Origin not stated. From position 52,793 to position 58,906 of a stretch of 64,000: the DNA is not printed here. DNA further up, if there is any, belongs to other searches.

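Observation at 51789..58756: Giant (~1,937 aa) secreted beta-rich protein translationally coupled to a dedicated outer-membrane beta-barrel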

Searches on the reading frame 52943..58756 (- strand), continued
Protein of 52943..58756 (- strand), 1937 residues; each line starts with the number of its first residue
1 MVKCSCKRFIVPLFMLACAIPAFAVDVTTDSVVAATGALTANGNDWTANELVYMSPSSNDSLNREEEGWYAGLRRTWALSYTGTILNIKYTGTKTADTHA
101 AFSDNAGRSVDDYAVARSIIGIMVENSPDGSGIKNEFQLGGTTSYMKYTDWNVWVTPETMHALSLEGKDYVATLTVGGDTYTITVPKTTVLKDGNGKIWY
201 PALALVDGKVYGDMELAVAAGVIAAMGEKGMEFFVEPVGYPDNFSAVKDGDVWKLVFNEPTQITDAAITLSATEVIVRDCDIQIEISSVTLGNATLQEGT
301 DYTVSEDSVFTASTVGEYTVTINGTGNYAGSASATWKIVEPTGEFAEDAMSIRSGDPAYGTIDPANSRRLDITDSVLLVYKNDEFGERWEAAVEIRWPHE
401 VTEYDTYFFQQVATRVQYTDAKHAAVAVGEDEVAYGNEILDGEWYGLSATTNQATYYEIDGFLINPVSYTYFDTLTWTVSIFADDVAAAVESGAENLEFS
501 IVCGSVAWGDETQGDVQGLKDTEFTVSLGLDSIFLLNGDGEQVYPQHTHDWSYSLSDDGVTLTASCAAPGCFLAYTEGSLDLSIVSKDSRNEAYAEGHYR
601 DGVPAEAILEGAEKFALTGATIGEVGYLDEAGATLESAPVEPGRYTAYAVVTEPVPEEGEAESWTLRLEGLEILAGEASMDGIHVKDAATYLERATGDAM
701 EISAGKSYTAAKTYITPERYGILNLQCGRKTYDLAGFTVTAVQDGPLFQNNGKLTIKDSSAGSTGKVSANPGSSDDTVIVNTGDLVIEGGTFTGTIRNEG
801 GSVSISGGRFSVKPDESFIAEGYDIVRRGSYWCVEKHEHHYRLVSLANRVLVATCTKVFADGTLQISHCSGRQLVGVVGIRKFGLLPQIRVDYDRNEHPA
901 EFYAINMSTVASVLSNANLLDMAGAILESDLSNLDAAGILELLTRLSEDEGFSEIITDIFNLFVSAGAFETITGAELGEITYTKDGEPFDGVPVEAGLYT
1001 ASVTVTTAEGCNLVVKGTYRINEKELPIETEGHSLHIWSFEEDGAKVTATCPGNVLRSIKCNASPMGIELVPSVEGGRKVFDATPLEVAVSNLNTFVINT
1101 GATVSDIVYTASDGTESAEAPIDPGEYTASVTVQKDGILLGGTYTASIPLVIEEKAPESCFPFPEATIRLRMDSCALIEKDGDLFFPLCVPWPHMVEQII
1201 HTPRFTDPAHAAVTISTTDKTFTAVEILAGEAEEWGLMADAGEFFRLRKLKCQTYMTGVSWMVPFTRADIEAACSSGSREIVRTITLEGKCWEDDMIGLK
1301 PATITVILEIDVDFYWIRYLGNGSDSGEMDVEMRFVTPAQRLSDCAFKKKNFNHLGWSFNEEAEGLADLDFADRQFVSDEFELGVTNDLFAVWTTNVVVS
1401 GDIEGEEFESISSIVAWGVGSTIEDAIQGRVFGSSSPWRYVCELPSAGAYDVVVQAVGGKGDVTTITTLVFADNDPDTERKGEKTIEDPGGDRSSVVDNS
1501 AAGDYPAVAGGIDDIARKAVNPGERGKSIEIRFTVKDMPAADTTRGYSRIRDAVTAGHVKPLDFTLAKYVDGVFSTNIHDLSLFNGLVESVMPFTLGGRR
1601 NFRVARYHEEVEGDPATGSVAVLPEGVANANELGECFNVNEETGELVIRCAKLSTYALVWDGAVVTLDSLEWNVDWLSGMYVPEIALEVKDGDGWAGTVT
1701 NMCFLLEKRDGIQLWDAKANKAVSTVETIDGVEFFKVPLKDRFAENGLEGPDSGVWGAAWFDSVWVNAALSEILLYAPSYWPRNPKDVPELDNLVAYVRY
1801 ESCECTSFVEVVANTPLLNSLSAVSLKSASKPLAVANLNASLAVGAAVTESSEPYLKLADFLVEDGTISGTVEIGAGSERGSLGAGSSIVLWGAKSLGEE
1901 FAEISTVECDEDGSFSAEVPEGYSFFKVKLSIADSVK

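Call 38: find_encoding_contigs(protein=P0027, flank=8000, max_places=2)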
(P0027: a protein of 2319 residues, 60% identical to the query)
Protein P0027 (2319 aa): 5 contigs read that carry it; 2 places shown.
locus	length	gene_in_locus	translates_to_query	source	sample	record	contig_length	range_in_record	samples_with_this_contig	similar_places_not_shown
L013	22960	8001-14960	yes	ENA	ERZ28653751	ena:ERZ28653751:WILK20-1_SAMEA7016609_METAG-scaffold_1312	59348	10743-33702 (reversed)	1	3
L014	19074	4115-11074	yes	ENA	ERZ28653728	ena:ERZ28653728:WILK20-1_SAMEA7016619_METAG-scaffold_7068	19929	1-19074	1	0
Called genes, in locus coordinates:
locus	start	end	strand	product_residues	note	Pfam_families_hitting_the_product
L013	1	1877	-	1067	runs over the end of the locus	-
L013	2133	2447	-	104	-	PF05016:ParE_toxin (weak)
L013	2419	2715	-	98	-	PF02604:PhdYeFM_antitox (weak)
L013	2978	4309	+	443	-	PF13377:Peripla_BP_3, PF00165:HTH_AraC (faint), PF12833:HTH_18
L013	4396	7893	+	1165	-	-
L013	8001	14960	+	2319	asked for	-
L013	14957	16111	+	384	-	-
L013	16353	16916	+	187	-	PF03886:ABC_trans_aux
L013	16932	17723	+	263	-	PF02405:MlaE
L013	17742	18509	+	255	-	PF00005:ABC_tran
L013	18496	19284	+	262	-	PF02470:MlaD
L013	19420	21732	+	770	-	PF02837:Glyco_hydro_2_N (weak), PF00703:Glyco_hydro_2 (weak)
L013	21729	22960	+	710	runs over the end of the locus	PF08305:NPCBM, PF05345:He_PIG, PF16499:Melibiase_2, PF17801:Melibiase_C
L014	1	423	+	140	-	?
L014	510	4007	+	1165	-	-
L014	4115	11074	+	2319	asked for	-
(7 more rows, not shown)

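Call 39: find_encoding_contigs(protein=P0024, flank=8000, max_places=2)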
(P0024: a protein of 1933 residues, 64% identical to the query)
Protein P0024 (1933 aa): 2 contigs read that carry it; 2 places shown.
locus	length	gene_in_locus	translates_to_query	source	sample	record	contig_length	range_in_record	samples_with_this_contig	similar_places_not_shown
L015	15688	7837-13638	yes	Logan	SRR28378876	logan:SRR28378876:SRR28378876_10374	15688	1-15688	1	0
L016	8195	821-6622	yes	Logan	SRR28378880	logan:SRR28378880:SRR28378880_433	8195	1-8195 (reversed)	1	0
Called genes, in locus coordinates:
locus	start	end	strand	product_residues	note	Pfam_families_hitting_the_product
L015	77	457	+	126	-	PF00903:Glyoxalase, PF13669:Glyoxalase_4 (faint), PF18029:Glyoxalase_6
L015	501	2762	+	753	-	PF01225:Mur_ligase, PF08245:Mur_ligase_M (faint), PF02875:Mur_ligase_C, PF02873:MurB_C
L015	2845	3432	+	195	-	PF04055:Radical_SAM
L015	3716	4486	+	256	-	PF01168:Ala_racemase_N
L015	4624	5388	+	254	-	PF07963:N_methyl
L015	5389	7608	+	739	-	PF17764:PriA_3primeBD, PF00270:DEAD, PF04851:ResIII, PF00271:Helicase_C, PF18074:PriA_C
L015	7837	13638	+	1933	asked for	-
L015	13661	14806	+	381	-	-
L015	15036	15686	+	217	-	?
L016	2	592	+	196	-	?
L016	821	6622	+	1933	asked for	-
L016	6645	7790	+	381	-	-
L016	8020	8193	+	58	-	?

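Call 75: search_solved_structures(query=window:52943-58756:-, max_evalue=1)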
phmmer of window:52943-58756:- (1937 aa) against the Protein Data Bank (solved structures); distinct sequences matched with E-value up to 1: 0.

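Call 76: search_protein_families(library=pfam, proteins=[L012:16884-18119:+, L012:18116-18652:+, L012:18656-21214:+, L012:21211-22176:+], max_evalue=0.01)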
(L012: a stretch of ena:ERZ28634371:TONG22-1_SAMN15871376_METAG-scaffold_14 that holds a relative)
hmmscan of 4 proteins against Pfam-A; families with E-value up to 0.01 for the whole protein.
L012:16884-18119:+ (411 aa): 1 family
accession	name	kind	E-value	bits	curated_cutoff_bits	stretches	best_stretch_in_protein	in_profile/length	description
PF05137.18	PilN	-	0.00018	22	22.8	1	323-404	2-77/78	Fimbrial assembly protein (PilN)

L012:18116-18652:+ (178 aa): 0 families

L012:18656-21214:+ (852 aa): 3 families
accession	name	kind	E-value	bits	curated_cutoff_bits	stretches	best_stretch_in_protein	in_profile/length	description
PF00263.26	Secretin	-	2.2e-34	118.9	27.5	1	540-721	2-168/169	Bacterial type II and III secretion system protein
PF03958.22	Secretin_N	-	1.9e-27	95.7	28.2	3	332-447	1-68/69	Bacterial type II/III secretion system short domain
PF21305.2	type_II_gspD_N0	-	0.0035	17.6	27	0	32-93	2-60/71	GspD-like, N0 domain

L012:21211-22176:+ (321 aa): 0 families
